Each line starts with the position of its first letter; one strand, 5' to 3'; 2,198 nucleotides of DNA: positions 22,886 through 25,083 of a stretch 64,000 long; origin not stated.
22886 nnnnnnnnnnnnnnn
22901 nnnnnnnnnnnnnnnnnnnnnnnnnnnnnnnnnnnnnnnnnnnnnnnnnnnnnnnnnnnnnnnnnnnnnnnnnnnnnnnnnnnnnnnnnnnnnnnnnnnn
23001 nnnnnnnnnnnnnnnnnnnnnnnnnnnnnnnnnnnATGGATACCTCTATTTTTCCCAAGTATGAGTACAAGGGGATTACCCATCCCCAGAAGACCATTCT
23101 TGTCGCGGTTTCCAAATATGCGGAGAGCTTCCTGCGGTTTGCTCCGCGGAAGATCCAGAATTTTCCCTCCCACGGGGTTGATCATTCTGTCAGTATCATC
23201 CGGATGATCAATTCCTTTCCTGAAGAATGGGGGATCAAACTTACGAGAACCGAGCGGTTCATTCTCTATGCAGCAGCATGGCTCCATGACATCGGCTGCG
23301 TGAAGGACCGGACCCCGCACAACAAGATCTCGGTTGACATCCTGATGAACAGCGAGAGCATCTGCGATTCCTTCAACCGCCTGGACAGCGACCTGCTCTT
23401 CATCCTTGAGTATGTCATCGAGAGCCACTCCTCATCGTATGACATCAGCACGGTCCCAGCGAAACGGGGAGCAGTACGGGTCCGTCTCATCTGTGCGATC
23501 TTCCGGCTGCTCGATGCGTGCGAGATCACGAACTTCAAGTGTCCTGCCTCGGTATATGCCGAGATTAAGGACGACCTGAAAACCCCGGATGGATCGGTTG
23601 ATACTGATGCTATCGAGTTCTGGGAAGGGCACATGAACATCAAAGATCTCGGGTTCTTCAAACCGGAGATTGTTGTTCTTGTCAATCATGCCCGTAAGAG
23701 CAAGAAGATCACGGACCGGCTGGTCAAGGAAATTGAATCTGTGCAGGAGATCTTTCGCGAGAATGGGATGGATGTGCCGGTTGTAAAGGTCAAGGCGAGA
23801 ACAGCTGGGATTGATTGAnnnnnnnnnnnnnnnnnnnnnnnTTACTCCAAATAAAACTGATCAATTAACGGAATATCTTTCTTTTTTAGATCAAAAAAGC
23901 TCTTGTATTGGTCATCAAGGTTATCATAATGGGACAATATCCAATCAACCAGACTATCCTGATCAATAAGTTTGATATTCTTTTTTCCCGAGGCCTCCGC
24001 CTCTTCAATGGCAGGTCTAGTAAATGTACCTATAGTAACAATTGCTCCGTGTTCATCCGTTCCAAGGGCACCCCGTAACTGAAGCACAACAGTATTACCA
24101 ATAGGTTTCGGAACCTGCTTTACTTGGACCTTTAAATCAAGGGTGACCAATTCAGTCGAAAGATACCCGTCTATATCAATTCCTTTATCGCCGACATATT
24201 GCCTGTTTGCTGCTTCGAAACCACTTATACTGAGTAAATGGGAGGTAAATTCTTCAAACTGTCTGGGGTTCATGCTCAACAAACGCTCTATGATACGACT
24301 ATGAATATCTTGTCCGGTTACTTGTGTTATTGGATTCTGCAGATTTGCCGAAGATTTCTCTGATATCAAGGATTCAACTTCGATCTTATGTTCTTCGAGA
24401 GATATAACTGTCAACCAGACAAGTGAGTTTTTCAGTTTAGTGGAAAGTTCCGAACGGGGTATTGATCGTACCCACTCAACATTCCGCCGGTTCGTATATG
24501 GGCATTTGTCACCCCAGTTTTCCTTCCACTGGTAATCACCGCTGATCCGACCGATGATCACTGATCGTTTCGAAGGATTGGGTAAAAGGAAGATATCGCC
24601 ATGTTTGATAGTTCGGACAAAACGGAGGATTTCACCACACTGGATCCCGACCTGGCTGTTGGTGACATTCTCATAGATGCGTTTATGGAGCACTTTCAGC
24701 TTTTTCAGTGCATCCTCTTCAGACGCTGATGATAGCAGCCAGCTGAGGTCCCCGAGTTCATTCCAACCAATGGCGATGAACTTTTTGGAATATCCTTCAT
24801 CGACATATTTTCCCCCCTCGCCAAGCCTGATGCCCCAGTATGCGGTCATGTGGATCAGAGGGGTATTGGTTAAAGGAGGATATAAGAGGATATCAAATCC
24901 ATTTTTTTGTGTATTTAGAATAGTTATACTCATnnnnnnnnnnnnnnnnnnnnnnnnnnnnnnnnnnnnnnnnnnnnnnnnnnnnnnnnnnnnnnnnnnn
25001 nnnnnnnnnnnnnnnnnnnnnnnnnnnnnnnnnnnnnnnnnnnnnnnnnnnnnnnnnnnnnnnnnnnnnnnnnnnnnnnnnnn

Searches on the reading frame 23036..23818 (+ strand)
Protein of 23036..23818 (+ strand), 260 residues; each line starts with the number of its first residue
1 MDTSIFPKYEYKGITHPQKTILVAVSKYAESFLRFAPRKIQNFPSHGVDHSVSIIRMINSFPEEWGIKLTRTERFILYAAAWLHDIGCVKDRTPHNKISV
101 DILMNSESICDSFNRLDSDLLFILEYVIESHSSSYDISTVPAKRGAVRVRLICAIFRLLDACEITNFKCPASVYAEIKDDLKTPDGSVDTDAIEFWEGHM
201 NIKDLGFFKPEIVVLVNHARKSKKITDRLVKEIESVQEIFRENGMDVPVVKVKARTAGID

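Call 12: search_protein_families(library=pfam, proteins=[window:23036-23818:+])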
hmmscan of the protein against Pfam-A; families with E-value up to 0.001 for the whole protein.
window:23036-23818:+ (260 aa): 1 family
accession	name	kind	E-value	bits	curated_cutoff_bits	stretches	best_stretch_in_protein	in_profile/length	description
PF24391.1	HD-CE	-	8e-12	45.8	27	1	43-207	4-222/263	HD-CE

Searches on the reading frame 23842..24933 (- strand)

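Call 11: search_protein_families(library=pfam, proteins=[window:23842-24933:-])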
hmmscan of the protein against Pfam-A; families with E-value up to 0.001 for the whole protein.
window:23842-24933:- (363 aa): 2 families
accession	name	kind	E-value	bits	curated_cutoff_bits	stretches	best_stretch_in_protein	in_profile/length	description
PF04471.18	Mrr_cat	-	1.6e-18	67.3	21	1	219-332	2-115/115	Restriction endonuclease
PF22722.2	NA-iREase1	-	5.9e-06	26.7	27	1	226-330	1-106/106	NACHT-associated inactive Restriction Endonuclease 1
